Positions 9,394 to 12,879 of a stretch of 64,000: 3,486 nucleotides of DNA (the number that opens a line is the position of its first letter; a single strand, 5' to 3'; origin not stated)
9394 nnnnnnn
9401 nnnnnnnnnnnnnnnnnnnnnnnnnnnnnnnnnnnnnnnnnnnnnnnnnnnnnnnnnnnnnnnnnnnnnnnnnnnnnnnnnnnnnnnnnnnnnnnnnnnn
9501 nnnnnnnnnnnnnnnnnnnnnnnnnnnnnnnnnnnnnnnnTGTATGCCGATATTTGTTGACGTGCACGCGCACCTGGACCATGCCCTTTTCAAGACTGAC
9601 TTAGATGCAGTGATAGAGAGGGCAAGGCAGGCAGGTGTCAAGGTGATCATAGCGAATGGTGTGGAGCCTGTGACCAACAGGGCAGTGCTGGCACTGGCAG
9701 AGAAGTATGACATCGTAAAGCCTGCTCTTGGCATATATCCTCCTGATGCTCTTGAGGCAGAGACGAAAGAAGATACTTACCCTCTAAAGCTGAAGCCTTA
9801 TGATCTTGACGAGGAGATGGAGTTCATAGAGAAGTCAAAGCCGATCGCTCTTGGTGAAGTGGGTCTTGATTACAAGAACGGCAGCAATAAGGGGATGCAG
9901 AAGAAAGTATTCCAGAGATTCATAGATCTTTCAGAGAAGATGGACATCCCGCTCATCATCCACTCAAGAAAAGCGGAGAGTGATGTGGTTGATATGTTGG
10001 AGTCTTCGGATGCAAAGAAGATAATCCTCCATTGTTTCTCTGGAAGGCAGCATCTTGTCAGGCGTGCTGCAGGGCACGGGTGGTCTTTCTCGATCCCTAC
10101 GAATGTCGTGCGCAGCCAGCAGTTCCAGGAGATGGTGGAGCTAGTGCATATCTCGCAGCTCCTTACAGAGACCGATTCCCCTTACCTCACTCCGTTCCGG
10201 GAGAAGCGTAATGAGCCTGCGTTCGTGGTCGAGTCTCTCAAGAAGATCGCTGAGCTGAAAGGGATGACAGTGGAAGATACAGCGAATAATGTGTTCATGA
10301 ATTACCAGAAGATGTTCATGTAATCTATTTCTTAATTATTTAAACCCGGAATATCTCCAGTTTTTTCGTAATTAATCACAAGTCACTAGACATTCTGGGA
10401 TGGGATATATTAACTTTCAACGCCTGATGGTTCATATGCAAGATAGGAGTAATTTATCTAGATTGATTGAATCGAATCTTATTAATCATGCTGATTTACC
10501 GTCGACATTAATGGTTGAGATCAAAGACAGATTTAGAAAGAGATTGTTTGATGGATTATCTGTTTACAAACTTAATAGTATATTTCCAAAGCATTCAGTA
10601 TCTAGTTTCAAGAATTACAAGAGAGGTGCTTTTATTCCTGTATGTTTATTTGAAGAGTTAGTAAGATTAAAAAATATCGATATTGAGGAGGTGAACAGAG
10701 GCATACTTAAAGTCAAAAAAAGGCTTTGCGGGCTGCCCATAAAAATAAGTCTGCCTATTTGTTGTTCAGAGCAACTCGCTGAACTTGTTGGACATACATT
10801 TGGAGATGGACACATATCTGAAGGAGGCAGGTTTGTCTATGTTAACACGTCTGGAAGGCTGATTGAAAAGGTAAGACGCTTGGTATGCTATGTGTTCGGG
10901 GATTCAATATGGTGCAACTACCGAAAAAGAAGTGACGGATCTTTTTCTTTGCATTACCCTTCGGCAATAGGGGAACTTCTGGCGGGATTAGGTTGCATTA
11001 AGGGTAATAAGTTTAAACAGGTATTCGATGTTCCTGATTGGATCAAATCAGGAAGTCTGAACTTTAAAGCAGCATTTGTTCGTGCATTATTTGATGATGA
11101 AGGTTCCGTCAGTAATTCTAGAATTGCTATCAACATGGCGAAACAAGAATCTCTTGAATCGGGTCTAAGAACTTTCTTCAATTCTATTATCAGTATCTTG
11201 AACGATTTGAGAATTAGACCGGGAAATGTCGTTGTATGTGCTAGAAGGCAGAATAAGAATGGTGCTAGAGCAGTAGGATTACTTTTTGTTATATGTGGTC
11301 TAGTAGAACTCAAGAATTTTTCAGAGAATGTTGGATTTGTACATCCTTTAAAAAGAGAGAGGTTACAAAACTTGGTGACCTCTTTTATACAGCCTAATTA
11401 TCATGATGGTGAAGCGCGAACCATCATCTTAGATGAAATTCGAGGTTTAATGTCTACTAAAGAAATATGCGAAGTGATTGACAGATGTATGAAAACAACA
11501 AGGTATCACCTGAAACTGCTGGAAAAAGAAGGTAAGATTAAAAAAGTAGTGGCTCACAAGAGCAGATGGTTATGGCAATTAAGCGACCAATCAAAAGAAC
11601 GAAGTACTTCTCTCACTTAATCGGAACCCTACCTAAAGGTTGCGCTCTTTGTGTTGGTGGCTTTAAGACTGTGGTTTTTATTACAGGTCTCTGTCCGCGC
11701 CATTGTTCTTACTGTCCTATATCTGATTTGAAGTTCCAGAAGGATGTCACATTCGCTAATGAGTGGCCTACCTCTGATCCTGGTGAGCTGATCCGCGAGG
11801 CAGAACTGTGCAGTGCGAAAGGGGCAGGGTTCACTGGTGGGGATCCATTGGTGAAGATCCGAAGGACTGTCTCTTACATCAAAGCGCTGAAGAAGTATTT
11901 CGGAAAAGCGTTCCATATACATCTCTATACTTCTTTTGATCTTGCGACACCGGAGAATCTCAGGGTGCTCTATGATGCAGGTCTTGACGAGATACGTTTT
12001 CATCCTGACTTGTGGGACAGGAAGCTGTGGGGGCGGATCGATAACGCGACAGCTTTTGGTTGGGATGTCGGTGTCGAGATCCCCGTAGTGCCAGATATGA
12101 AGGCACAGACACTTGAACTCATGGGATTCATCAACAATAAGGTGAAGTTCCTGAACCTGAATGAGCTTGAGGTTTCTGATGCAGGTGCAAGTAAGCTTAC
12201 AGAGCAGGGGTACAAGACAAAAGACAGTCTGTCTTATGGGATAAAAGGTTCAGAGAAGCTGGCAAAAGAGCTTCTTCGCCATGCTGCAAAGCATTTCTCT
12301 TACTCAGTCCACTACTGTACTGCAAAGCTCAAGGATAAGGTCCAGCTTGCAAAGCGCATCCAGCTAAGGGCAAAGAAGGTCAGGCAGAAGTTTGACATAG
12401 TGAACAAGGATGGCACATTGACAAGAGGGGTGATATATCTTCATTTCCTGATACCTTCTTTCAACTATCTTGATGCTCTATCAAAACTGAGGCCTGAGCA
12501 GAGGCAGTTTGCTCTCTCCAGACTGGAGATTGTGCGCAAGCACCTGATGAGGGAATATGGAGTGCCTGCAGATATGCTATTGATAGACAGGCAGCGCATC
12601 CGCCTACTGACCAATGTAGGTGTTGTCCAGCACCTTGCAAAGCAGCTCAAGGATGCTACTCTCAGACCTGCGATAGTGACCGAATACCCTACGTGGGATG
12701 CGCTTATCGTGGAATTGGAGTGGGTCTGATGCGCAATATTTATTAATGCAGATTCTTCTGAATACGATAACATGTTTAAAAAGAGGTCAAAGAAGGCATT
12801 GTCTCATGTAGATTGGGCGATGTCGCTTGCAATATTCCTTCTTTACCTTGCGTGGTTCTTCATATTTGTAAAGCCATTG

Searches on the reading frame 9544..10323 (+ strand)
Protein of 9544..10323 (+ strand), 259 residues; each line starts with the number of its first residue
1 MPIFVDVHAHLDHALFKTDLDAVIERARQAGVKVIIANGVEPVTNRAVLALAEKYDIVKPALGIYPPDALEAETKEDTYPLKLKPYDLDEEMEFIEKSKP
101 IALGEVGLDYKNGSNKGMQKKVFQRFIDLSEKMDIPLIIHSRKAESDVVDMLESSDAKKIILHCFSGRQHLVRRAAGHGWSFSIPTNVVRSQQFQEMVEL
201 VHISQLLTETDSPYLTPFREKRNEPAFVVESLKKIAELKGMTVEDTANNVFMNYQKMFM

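Call 44: search_protein_families(library=pfam, proteins=[window:9544-10323:+], max_evalue=0.001)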
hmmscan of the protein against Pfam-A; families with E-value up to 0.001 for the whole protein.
window:9544-10323:+ (259 aa): 1 family
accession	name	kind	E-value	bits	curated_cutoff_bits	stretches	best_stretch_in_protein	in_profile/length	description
PF01026.27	TatD_DNase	-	1.4e-66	224.9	27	1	5-258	1-252/253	TatD related DNase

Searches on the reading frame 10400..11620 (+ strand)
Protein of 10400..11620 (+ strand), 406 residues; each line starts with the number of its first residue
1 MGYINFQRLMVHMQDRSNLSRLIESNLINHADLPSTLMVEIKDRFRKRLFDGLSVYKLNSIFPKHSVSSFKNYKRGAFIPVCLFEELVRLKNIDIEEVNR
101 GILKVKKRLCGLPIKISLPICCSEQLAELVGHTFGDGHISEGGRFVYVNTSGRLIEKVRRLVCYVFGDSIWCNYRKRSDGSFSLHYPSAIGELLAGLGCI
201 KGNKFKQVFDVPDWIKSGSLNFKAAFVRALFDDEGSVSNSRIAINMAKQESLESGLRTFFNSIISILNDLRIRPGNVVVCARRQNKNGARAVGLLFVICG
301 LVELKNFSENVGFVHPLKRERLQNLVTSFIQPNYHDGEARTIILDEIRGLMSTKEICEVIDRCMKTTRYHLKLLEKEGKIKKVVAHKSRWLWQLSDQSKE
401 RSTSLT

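Call 44: search_protein_families(library=pfam, proteins=[window:10400-11620:+], max_evalue=0.001)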
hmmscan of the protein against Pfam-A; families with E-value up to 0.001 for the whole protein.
window:10400-11620:+ (406 aa): 2 families
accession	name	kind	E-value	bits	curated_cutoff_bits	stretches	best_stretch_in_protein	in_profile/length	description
PF14528.11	LAGLIDADG_3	-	2.9e-05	24.7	22.5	0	222-252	2-36/82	LAGLIDADG-like domain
PF04703.18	FaeA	-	0.00044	20.9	20.7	1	344-394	9-60/62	FaeA-like protein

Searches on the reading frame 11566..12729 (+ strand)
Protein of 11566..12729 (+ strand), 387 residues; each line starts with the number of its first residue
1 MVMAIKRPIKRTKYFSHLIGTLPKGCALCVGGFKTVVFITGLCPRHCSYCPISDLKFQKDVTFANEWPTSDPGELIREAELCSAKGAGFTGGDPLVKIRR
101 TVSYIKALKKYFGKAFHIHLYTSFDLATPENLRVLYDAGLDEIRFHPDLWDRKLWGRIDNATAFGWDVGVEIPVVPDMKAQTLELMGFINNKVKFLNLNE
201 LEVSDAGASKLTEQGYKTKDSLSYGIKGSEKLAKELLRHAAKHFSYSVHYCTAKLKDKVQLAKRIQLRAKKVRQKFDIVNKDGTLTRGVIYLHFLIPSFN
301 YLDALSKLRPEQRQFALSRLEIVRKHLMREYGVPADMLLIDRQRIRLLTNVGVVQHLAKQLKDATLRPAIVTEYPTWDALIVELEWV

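Call 44: search_protein_families(library=pfam, proteins=[window:11566-12729:+], max_evalue=0.001)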
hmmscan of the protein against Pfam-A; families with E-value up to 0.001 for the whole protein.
window:11566-12729:+ (387 aa): 2 families
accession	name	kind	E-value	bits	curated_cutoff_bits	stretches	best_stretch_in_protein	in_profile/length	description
PF04055.27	Radical_SAM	-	3e-11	44.2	29.5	1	38-153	2-115/166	Radical SAM superfamily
PF13353.11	Fer4_12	-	6.3e-06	27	22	1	32-127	5-95/137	4Fe-4S single cluster domain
